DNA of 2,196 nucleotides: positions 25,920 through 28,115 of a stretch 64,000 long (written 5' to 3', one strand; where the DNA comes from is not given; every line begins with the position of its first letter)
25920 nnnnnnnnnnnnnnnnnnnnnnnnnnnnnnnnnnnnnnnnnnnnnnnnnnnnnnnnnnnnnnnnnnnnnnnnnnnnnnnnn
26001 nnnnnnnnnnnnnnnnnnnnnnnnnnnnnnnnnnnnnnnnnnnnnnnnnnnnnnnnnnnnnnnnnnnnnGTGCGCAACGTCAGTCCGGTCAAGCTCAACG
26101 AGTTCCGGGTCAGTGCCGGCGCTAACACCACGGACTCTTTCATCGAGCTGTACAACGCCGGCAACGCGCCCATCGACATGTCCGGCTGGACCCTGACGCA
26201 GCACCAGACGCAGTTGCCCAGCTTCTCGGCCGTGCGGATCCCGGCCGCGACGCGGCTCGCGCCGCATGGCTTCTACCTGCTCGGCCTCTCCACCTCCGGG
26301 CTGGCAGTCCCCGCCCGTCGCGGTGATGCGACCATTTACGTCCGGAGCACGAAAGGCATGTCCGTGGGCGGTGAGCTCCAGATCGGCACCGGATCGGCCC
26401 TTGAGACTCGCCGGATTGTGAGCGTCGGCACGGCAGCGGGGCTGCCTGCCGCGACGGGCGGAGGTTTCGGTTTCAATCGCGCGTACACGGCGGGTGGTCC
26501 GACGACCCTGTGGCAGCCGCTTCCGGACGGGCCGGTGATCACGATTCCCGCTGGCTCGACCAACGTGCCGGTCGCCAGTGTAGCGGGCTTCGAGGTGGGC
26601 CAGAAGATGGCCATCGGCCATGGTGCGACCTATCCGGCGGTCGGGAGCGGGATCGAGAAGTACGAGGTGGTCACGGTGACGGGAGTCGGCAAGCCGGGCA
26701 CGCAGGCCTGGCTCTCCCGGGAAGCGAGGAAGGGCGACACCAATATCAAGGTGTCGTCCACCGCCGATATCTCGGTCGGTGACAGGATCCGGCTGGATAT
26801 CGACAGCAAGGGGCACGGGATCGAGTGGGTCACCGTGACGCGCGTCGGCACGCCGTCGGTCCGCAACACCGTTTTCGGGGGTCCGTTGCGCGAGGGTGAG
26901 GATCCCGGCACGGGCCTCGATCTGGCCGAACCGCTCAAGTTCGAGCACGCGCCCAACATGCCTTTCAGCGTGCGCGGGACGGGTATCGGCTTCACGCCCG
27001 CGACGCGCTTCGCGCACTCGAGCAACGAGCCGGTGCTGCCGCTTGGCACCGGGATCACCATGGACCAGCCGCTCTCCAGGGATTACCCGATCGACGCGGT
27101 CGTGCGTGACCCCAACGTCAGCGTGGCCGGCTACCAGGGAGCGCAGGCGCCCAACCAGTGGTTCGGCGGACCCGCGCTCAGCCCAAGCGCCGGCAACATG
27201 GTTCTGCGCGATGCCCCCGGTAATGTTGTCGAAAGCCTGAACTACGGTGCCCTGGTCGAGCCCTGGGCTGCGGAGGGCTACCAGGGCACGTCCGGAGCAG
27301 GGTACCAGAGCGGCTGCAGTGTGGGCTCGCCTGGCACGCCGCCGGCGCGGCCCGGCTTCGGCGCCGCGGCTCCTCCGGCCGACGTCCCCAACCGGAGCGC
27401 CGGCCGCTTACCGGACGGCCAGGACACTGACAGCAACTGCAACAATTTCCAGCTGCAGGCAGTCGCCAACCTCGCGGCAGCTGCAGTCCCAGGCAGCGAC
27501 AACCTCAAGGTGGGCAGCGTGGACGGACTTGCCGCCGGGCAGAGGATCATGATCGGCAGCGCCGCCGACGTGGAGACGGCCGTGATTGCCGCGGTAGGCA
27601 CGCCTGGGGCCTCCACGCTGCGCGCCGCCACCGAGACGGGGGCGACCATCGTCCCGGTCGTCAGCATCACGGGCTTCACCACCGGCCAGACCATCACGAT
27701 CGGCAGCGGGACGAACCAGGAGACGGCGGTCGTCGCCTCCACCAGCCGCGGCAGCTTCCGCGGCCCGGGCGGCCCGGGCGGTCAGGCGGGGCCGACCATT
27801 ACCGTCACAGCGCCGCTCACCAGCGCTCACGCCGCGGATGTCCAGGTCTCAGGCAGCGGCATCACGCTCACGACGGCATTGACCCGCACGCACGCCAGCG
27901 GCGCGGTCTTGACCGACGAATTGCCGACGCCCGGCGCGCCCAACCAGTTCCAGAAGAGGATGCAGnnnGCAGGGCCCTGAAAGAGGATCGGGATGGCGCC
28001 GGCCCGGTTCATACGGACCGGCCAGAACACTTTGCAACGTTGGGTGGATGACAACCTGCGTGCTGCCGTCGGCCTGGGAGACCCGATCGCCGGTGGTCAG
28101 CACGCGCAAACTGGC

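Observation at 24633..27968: Bacterial GH54 arabinofuranosidase whose CBM42 is replaced by a lamin-tail-like domain apparently split by repeated modules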

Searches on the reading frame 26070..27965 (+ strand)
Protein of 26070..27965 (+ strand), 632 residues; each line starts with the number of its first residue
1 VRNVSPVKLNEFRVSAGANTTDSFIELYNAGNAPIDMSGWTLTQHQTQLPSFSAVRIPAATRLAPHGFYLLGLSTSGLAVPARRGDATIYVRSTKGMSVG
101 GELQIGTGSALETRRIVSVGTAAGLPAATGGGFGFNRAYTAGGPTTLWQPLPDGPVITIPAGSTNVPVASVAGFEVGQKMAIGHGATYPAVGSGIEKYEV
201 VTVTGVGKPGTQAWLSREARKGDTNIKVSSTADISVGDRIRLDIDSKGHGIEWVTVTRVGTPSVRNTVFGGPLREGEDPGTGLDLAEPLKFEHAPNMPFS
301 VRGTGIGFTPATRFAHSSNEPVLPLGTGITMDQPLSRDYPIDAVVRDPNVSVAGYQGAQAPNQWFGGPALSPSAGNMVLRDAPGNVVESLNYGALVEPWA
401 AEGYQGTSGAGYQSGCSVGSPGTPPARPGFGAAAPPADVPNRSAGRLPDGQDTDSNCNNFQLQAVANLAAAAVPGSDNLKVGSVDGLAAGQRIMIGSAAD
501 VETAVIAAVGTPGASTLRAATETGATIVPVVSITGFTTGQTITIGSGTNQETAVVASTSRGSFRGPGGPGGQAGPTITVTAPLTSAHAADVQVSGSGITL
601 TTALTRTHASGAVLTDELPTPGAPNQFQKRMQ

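Call 7: find_homologous_proteins(query=window:26070-27965:+, max_evalue=0.001)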
Query window:26070-27965:+ (632 aa): 2227 proteins with E <= 0.001 among 8000 candidates; the best 120 are listed.
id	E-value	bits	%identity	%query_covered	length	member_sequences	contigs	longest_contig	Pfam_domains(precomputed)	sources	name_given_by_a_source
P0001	7.1e-275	932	72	99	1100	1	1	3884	PF00932.26,PF09206.19,PF10633.16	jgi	-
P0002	4.8e-264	896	69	99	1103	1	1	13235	PF00932.26,PF09206.19,PF10633.16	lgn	-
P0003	1.3e-260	885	68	100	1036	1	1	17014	PF00932.26,PF09206.19,PF10633.16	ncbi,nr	ncbi:MAG: alpha-N-arabinofuranosidase [Gemmatimonadetes bacterium]|nr:alpha-N-arabinofuranosidase [G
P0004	9.8e-258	875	67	100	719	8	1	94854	PF00932.26,PF10633.16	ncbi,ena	-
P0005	2.0e-254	864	68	99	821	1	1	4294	PF00932.26,PF09206.19,PF10633.16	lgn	-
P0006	6.1e-251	853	66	100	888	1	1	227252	PF00932.26,PF09206.19,PF10633.16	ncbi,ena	-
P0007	1.0e-248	845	66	99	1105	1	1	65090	PF00932.26,PF09206.19,PF10633.16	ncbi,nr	ncbi:MAG TPA: arabinofuranosidase catalytic domain-containing protein [Longimicrobiaceae bacterium]|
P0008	1.1e-247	842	66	99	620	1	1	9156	PF00932.26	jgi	jgi:hypothetical protein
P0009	1.7e-247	841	65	99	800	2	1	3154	PF00932.26,PF09206.19,PF10633.16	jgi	jgi:hypothetical protein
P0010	1.5e-246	838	64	100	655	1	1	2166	PF00932.26,PF01052.26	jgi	jgi:hypothetical protein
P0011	1.5e-245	835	65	100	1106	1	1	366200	PF00932.26,PF09206.19,PF10633.16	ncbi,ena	-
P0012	3.3e-245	834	66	100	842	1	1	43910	PF00932.26,PF09206.19,PF01052.26,PF10633.16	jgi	-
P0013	2.1e-244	831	65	100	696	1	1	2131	PF00932.26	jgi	jgi:hypothetical protein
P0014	2.5e-244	831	64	100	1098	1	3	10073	PF00932.26,PF09206.19,PF10633.16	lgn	-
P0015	1.0e-243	829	66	100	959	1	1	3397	PF00932.26,PF09206.19,PF01052.26,PF10633.16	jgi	jgi:hypothetical protein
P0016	1.9e-243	828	66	100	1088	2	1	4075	PF00932.26,PF09206.19,PF10633.16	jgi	jgi:hypothetical protein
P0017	4.8e-243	827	65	100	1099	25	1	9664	PF00932.26,PF09206.19,PF10633.16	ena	-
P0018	8.1e-243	826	66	100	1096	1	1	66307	PF00932.26,PF09206.19,PF10633.16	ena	-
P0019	4.8e-242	823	65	100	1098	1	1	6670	PF00932.26,PF09206.19,PF10633.16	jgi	jgi:hypothetical protein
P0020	1.7e-241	821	65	99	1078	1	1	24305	PF00932.26,PF09206.19,PF10633.16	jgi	jgi:hypothetical protein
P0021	6.8e-241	819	63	100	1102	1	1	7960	PF00932.26,PF09206.19,PF10633.16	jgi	jgi:hypothetical protein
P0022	6.9e-241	819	62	100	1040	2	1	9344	PF00932.26,PF09206.19,PF01052.26,PF10633.16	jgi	jgi:hypothetical protein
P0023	1.6e-240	818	63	100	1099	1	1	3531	PF00932.26,PF09206.19,PF10633.16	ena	-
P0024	6.7e-240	816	62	100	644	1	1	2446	PF00932.26,PF01052.26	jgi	jgi:hypothetical protein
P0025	1.1e-239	815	62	100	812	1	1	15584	PF00932.26,PF09206.19,PF10633.16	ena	-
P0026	1.9e-239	815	64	100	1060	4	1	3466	PF00932.26,PF09206.19,PF10633.16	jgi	jgi:hypothetical protein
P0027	2.7e-239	814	62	100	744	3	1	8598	PF00932.26,PF10633.16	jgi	jgi:hypothetical protein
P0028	5.8e-239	813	65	100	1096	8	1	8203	PF00932.26,PF09206.19,PF01052.26,PF10633.16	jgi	jgi:hypothetical protein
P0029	2.4e-238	811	63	100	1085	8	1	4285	PF00932.26,PF09206.19,PF10633.16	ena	-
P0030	2.5e-238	811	63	99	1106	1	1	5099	PF00932.26,PF09206.19,PF01052.26,PF10633.16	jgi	jgi:hypothetical protein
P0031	4.3e-238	810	66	100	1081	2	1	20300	PF00932.26,PF09206.19,PF01052.26,PF10633.16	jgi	jgi:hypothetical protein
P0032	1.2e-237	809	62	100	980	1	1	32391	PF00932.26,PF09206.19,PF10633.16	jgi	jgi:non-reducing end alpha-L-arabinofuranosidase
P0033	1.9e-237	808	62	100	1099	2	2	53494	PF00932.26,PF09206.19,PF10633.16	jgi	jgi:hypothetical protein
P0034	5.5e-237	807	62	100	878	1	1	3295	PF00932.26,PF09206.19,PF10633.16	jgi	-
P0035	1.1e-236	806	64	99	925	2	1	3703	PF00932.26,PF09206.19,PF10633.16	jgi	jgi:hypothetical protein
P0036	1.5e-236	805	66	100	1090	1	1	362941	PF00932.26,PF09206.19,PF10633.16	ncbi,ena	-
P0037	1.1e-235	802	62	100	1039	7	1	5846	PF00932.26,PF09206.19,PF10633.16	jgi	jgi:hypothetical protein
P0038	1.7e-235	802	65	100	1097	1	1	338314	PF00932.26,PF09206.19,PF10633.16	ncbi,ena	-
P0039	2.0e-235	801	62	100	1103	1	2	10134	PF00932.26,PF09206.19,PF01052.26,PF10633.16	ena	-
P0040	2.0e-235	801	65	100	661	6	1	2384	PF00932.26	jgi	jgi:hypothetical protein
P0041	2.7e-235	801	62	100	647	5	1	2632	PF00932.26,PF01052.26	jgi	-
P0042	3.0e-235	801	64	100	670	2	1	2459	PF00932.26,PF01052.26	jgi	jgi:hypothetical protein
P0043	8.9e-235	799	62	99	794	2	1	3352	PF00932.26,PF09206.19,PF10633.16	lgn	-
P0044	1.2e-234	799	61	100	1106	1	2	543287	PF00932.26,PF09206.19,PF10633.16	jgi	jgi:hypothetical protein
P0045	1.8e-234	798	62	100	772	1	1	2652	PF00932.26,PF10633.16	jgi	-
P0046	3.5e-234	797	65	99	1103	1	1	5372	PF00932.26,PF09206.19,PF01052.26,PF10633.16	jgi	jgi:non-reducing end alpha-L-arabinofuranosidase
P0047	3.5e-234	797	65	99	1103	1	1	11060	PF00932.26,PF09206.19,PF01052.26,PF10633.16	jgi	jgi:non-reducing end alpha-L-arabinofuranosidase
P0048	4.7e-234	797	61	99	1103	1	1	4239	PF00932.26,PF09206.19,PF10633.16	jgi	jgi:non-reducing end alpha-L-arabinofuranosidase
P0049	5.2e-234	797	62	100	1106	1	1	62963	PF00932.26,PF09206.19,PF10633.16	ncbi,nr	ncbi:MAG TPA: arabinofuranosidase catalytic domain-containing protein [Bacteroidales bacterium]|nr:a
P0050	6.1e-234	796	62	100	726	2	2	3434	PF00932.26,PF10633.16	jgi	-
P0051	6.1e-234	796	63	100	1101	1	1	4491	PF00932.26,PF09206.19,PF10633.16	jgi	jgi:hypothetical protein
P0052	6.2e-234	796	64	100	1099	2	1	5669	PF00932.26,PF09206.19,PF01052.26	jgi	jgi:non-reducing end alpha-L-arabinofuranosidase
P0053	7.4e-234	796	62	100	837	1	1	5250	PF00932.26,PF09206.19,PF10633.16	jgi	jgi:hypothetical protein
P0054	8.4e-234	796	64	100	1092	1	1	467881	PF00932.26,PF09206.19,PF01052.26,PF10633.16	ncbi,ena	-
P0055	8.5e-234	796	62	100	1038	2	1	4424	PF00932.26,PF09206.19,PF10633.16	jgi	-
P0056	9.4e-234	796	61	100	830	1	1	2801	PF00932.26,PF09206.19,PF10633.16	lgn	-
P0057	1.1e-233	796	61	100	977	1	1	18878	PF00932.26,PF09206.19,PF01052.26,PF10633.16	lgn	-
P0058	1.6e-233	795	61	100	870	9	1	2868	PF00932.26,PF09206.19,PF10633.16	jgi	-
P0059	1.6e-233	795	64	99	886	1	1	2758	PF00932.26,PF09206.19,PF10633.16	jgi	jgi:hypothetical protein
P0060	2.8e-233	794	61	100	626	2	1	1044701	PF00932.26,PF01052.26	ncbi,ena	-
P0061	2.8e-233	794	60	100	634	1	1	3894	PF00932.26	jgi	jgi:hypothetical protein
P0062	3.1e-233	794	65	100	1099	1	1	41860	PF00932.26,PF09206.19,PF01052.26,PF10633.16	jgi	jgi:hypothetical protein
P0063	4.4e-233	794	64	100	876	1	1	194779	PF00932.26,PF09206.19,PF10633.16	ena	-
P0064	5.6e-233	793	60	99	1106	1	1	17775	PF00932.26,PF09206.19,PF10633.16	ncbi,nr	ncbi:MAG: lamin tail domain-containing protein [Bacteroidales bacterium]|nr:lamin tail domain-contai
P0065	5.6e-233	793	64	100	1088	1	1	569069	PF00932.26,PF09206.19,PF10633.16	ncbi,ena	-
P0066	7.1e-233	793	62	100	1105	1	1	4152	PF00932.26,PF09206.19,PF10633.16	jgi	jgi:hypothetical protein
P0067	7.8e-233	793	64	100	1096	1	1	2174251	PF00932.26,PF09206.19,PF01052.26,PF10633.16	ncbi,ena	-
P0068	9.0e-233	793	61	100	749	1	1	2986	PF00932.26,PF10633.16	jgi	jgi:hypothetical protein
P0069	1.9e-232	792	60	100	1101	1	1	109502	PF00932.26,PF09206.19,PF10633.16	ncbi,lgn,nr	ncbi:MAG TPA: arabinofuranosidase catalytic domain-containing protein [Bacteroidales bacterium]|nr:a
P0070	2.2e-232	791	62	100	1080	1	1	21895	PF00932.26,PF09206.19,PF01052.26,PF10633.16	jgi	jgi:hypothetical protein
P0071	3.0e-232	791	63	100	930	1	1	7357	PF00932.26,PF09206.19,PF10633.16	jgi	jgi:non-reducing end alpha-L-arabinofuranosidase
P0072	3.5e-232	791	60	99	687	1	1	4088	PF00932.26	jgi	jgi:hypothetical protein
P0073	4.4e-232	790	60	100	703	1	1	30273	PF00932.26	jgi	jgi:hypothetical protein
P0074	5.6e-232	790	61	100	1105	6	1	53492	PF00932.26,PF09206.19,PF01052.26,PF10633.16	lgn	-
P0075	1.2e-231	789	65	100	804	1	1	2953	PF00932.26,PF09206.19,PF10633.16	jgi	jgi:non-reducing end alpha-L-arabinofuranosidase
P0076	1.3e-231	789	61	99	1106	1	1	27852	PF00932.26,PF09206.19,PF10633.16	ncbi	-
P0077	1.4e-231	789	64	100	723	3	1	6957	PF00932.26,PF01052.26,PF10633.16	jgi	jgi:hypothetical protein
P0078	1.9e-231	788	60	100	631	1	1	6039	PF00932.26,PF01052.26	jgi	jgi:non-reducing end alpha-L-arabinofuranosidase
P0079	2.1e-231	788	60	100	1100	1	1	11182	PF00932.26,PF09206.19,PF10633.16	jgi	jgi:hypothetical protein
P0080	2.1e-231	788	61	100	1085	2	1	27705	PF00932.26,PF09206.19,PF10633.16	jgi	-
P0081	2.3e-231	788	64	100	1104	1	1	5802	PF00932.26,PF09206.19,PF01052.26,PF10633.16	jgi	jgi:non-reducing end alpha-L-arabinofuranosidase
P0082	2.5e-231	788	64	100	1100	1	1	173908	PF00932.26,PF09206.19,PF10633.16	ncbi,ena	-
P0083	2.8e-231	788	61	99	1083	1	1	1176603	PF00932.26,PF09206.19,PF10633.16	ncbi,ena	-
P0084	3.2e-231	787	60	100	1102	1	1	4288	PF00932.26,PF09206.19,PF10633.16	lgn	-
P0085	3.5e-231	787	62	100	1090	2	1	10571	PF00932.26,PF09206.19,PF10633.16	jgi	-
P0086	6.1e-231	787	58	99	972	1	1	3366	PF00932.26,PF09206.19,PF10633.16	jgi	jgi:hypothetical protein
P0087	8.9e-231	786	63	100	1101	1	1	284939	PF00932.26,PF09206.19,PF10633.16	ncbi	-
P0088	9.4e-231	786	62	100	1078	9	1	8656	PF00932.26,PF09206.19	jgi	jgi:hypothetical protein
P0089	1.3e-230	785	61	100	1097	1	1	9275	PF00932.26,PF09206.19,PF10633.16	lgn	-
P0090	2.6e-230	784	63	100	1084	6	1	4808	PF00932.26,PF09206.19,PF01052.26,PF10633.16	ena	-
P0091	4.9e-230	784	58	100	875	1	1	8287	PF00932.26,PF09206.19,PF10633.16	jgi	jgi:hypothetical protein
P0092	8.4e-230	783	64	100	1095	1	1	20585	PF00932.26,PF09206.19,PF10633.16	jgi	jgi:non-reducing end alpha-L-arabinofuranosidase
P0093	9.3e-230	783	62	100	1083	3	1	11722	PF00932.26,PF09206.19,PF10633.16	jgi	jgi:hypothetical protein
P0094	9.7e-230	783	61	100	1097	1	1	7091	PF00932.26,PF09206.19,PF10633.16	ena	-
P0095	1.2e-229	782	60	100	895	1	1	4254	PF00932.26,PF09206.19,PF01052.26,PF10633.16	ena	-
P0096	1.3e-229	782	62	100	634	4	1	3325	PF00932.26,PF01052.26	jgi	jgi:hypothetical protein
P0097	1.3e-229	782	60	100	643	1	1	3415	PF00932.26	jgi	jgi:hypothetical protein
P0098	1.4e-229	782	65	100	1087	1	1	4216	PF00932.26,PF09206.19,PF01052.26,PF10633.16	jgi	jgi:non-reducing end alpha-L-arabinofuranosidase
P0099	1.4e-229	782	62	100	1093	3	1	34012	PF00932.26,PF09206.19,PF10633.16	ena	-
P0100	2.1e-229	781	60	99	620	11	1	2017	PF00932.26,PF01052.26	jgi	jgi:hypothetical protein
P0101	2.6e-229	781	63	100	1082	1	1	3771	PF00932.26,PF09206.19,PF10633.16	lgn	-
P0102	4.2e-229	780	62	100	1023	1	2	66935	PF00932.26,PF09206.19,PF10633.16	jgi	jgi:hypothetical protein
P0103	5.6e-229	780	62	100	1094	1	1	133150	PF00932.26,PF09206.19,PF10633.16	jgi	jgi:alpha-L-arabinofuranosidase B-like protein/lamin tail-like protein/alpha-galactosidase-like prot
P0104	8.5e-229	779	62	100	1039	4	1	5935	PF00932.26,PF09206.19,PF10633.16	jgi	-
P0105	1.1e-228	779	60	99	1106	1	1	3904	PF00932.26,PF09206.19,PF10633.16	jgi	jgi:hypothetical protein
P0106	1.1e-228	779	63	100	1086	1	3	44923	PF00932.26,PF09206.19,PF10633.16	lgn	-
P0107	1.6e-228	779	63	100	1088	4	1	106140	PF00932.26,PF09206.19,PF10633.16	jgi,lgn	jgi:hypothetical protein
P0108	2.1e-228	778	63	100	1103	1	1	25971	PF00932.26,PF09206.19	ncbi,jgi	jgi:hypothetical protein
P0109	4.4e-228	777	63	100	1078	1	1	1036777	PF00932.26,PF09206.19,PF10633.16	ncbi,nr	ncbi:MAG: lamin tail domain-containing protein [Bryobacterales bacterium]|nr:lamin tail domain-conta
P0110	6.4e-228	777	62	100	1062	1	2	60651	PF00932.26,PF09206.19,PF10633.16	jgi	jgi:hypothetical protein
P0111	8.1e-228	776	62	100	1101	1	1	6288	PF00932.26,PF09206.19,PF10633.16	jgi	jgi:hypothetical protein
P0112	1.1e-227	776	63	100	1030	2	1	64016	PF00932.26,PF09206.19,PF10633.16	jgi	jgi:hypothetical protein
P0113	2.5e-227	775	59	100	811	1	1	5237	PF00932.26,PF09206.19,PF10633.16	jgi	jgi:hypothetical protein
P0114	2.6e-227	775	60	100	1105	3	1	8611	PF00932.26,PF09206.19,PF10633.16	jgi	jgi:hypothetical protein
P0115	3.1e-227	774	60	100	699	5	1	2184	PF00932.26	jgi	jgi:non-reducing end alpha-L-arabinofuranosidase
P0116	3.7e-227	774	59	100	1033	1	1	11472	PF00932.26,PF09206.19,PF10633.16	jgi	jgi:uncharacterized protein YuzE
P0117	4.5e-227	774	58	100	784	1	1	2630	PF00932.26,PF01052.26,PF10633.16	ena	-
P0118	4.8e-227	774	59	99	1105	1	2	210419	PF00932.26,PF09206.19,PF10633.16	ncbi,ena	-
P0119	5.4e-227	774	63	100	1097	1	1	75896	PF00932.26,PF09206.19,PF10633.16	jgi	jgi:non-reducing end alpha-L-arabinofuranosidase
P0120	5.5e-227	773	63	96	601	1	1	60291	PF00932.26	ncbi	ncbi:MAG: lamin tail domain-containing protein, partial [Bacteroidales bacterium]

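Call 17: predict_structure(alignment_id=A1)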
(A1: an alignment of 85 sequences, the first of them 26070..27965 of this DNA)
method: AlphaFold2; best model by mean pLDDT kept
length: 632 residues; sequences in the alignment: 85
mean_pLDDT: 80.5   pTM: 0.75
mean pLDDT of the five models: 80.5, 78.6, 76.0, 75.0, 72.3
residues with pLDDT >= 90: 261; 70-90: 208; 50-70: 111; < 50: 52
segments of 3 or more residues with pLDDT < 50: 130-141, 190-193, 394-396, 403-415, 423-438
pLDDT, mean of each block of 10 residues (from residue 1): 72 63 84 93 65 78 93 89 96 92 93 97 69 41 74 78 94 93 71 69 96 91 95 94 69 95 79 87 97 89 95 90 92 97 90 85 77 68 83 55 43 48 43 41 66 65 79 92 84 84 91 86 96 83 89 92 56 85 95 90 93 78 70 51
secondary structure, 60 per line:
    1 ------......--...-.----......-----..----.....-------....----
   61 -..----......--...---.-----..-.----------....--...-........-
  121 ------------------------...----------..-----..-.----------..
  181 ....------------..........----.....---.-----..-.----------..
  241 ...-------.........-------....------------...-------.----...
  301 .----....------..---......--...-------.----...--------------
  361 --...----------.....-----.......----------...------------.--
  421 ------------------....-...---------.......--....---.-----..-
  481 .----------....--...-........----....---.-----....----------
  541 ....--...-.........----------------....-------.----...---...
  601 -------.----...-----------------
elements in order: E7-12 E15-17 E24-29 E41-45 E53-56 E68-73 E76-78 E102-105 E112-119 E145-147 E179-184 E197-206 E211-215 E239-243 E251-259 H267-270 E283-285 E298-301 E306-309 E321-326 E329-331 E344-346 E363-365 E376-380 E386-392 E439-442 E444-446 H456-459 E460-462 E465-468 E492-495 E502-509 E514-517 E527-530 E541-544 E551-559 E576-579 E592-594 E598-600 E613-615
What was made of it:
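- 26079..26300 (+): Lamin-tail domain, N-terminal two thirds (aa 483-556). AF2 model has 6-7 strands here (call 17).
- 27111..27467 (+): Conserved post-array segment (AGYQG.............) and the putative C-terminal strands of the LTD (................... ... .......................), aa 827-945. AF2 predicts 4-5 strands here, with a low-confidence loop at aa 873-917 (call 17).
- On Lamin tail domain (PF00932): The AF2 model predicts strands there, but contacts could not be inspected (call 17).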

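Call 21: fold_search(model_id=the predicted structure, library=pdb)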
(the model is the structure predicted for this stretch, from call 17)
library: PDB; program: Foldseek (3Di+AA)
matches with E <= 10: 547; with E <= 0.001: 0
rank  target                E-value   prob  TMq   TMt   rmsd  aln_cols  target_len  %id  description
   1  8rk3_D                1.9e-03  0.44  0.12  0.14  31.6       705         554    9  Bacteriophage JBD30 baseplate - composite structure (released 2024-08-14)
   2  7vul_B                9.7e-03  1.00  0.12  0.12  12.0       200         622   16  Structure of Klebsiella Phage P560 depolymerase (released 2022-11-16)
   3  7vul_A                1.6e-02  0.99  0.12  0.12  12.4       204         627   17  Structure of Klebsiella Phage P560 depolymerase (released 2022-11-16)
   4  8vjh_B                3.7e-02  0.25  0.12  0.14  24.5       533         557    9  Cryo-EM of tail-tip of bacteriophage Chi (released 2024-10-02)
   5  9n71_A                4.2e-02  0.97  0.11  0.26  20.3       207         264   14  Tail tube structure of Acinetobacter baumannii phage Mystique (released 2025-03-19)
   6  6e0v_A                5.6e-02  1.00  0.12  0.12   5.3       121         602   13  Apo crystal structure of the colanidase tailspike protein gp150 of Phage Phi92 (released 2019-07-17)
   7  6bqm                  7.4e-02  0.12  0.08  0.10  20.0       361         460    9  Secreted serine protease VesC from Vibrio cholerae (released 2018-11-28)
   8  8gzh_Z                1.3e-01  0.02  0.07  0.05  41.0       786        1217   10  Cryo-EM structure of Synechocystis sp. PCC 6803 CTP-bound RPitc (released 2023-04-19)
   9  4y9v_A                1.5e-01  1.00  0.11  0.11   3.8       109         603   16  Gp54 tailspike of Acinetobacter baumannii bacteriophage AP22 in complex with A. baumannii capsular saccharide (released 2017-02-01)
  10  7w1c_A                1.9e-01  1.00  0.11  0.11   4.7       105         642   11  Crystal structure of Klebsiella pneumoniae K1 capsule-specific polysaccharide lyase in a P1 crystal form (released 2022-05-18)
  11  9k4a_A                2.3e-01  1.00  0.11  0.10   5.2       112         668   11  Cryo-EM structure of depolymerase S2-4 from Klebsiella phage K64-1 (released 2026-03-25)
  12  7w1c_D                2.7e-01  0.99  0.11  0.11   5.8       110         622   14  Crystal structure of Klebsiella pneumoniae K1 capsule-specific polysaccharide lyase in a P1 crystal form (released 2022-05-18)
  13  4q1z                  2.7e-01  0.97  0.10  0.16   4.5       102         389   18  Crystal structure of a DUF4876 family protein (BT_1938) from Bacteroides thetaiotaomicron VPI-5482 at 2.50 A resolution (released 2014-04-23)
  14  7w1c_B                2.9e-01  0.99  0.11  0.11   5.6       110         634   13  Crystal structure of Klebsiella pneumoniae K1 capsule-specific polysaccharide lyase in a P1 crystal form (released 2022-05-18)
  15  7w1d_D                2.9e-01  0.99  0.11  0.10   5.8       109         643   12  Crystal structure of Klebsiella pneumoniae K1 capsule-specific polysaccharide lyase in a C2 crystal form (released 2022-05-18)
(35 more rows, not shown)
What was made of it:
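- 26079..26300 (+): Foldseek matches lamin Ig folds over about 60-73 columns (call 21).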
